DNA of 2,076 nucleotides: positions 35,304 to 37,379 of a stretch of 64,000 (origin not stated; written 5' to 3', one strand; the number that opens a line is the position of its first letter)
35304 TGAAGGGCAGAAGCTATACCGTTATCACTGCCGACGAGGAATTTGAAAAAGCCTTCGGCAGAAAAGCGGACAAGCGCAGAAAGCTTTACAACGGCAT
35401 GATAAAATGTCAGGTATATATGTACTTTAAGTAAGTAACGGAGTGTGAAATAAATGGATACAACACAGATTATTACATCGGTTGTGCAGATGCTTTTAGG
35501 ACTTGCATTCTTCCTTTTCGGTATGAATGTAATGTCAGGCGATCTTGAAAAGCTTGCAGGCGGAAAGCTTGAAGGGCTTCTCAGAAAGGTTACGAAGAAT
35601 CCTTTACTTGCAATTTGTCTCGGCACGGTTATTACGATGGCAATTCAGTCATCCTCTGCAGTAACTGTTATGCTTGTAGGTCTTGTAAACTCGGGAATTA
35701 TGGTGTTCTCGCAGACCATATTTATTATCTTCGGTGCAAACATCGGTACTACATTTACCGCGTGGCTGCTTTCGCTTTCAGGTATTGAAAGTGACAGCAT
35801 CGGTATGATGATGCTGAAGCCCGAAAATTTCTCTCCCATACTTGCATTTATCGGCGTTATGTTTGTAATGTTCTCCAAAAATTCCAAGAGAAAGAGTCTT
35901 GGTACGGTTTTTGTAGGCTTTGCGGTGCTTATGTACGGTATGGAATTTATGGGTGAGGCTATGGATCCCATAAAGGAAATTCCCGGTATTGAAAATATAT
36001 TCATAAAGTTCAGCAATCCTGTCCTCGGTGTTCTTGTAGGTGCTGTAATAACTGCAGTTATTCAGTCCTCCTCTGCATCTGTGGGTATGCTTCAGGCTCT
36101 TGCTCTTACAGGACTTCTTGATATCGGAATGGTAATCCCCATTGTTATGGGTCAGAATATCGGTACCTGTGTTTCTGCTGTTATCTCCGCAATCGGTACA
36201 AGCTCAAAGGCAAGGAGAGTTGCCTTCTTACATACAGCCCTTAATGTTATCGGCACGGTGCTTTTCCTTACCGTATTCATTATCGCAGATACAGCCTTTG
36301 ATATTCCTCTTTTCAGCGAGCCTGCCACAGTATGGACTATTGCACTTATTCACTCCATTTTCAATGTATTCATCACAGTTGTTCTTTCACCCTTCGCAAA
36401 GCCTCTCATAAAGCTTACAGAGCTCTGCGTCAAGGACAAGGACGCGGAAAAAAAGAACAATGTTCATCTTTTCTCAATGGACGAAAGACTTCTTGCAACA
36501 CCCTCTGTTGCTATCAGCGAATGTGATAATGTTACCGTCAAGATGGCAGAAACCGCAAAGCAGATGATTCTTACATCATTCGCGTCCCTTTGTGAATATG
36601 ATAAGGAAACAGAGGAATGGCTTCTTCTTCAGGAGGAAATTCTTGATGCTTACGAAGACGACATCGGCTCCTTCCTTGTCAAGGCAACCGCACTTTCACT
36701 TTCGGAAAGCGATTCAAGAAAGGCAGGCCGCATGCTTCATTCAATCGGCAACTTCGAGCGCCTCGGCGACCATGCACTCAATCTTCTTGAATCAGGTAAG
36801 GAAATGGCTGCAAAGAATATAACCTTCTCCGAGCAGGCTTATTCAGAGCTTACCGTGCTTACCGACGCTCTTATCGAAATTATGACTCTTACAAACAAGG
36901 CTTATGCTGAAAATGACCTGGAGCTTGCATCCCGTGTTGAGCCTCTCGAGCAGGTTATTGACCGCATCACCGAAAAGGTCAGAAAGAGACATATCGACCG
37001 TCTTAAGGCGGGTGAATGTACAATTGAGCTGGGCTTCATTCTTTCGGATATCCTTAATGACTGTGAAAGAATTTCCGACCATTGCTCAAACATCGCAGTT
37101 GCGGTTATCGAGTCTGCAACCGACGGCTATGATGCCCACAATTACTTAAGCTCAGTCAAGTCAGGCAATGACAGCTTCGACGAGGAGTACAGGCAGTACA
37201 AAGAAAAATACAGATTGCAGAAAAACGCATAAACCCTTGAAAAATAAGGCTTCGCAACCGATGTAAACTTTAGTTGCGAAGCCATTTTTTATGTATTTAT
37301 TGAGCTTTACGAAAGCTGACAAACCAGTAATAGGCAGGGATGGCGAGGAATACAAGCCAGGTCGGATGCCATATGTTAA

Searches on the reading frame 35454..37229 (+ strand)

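Call 56: search_protein_families(library=pfam, proteins=[window:35454-37229:+], max_evalue=0.0001)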
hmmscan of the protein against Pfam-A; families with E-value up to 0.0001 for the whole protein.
window:35454-37229:+ (592 aa): 2 families
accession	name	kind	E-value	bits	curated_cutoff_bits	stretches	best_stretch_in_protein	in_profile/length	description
PF02690.20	Na_Pi_cotrans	-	1.5e-59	200.4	29.1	2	19-167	1-136/137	Na+/Pi-cotransporter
PF01895.24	PhoU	-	1.6e-24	86.5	23.5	2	471-548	6-86/89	PhoU domain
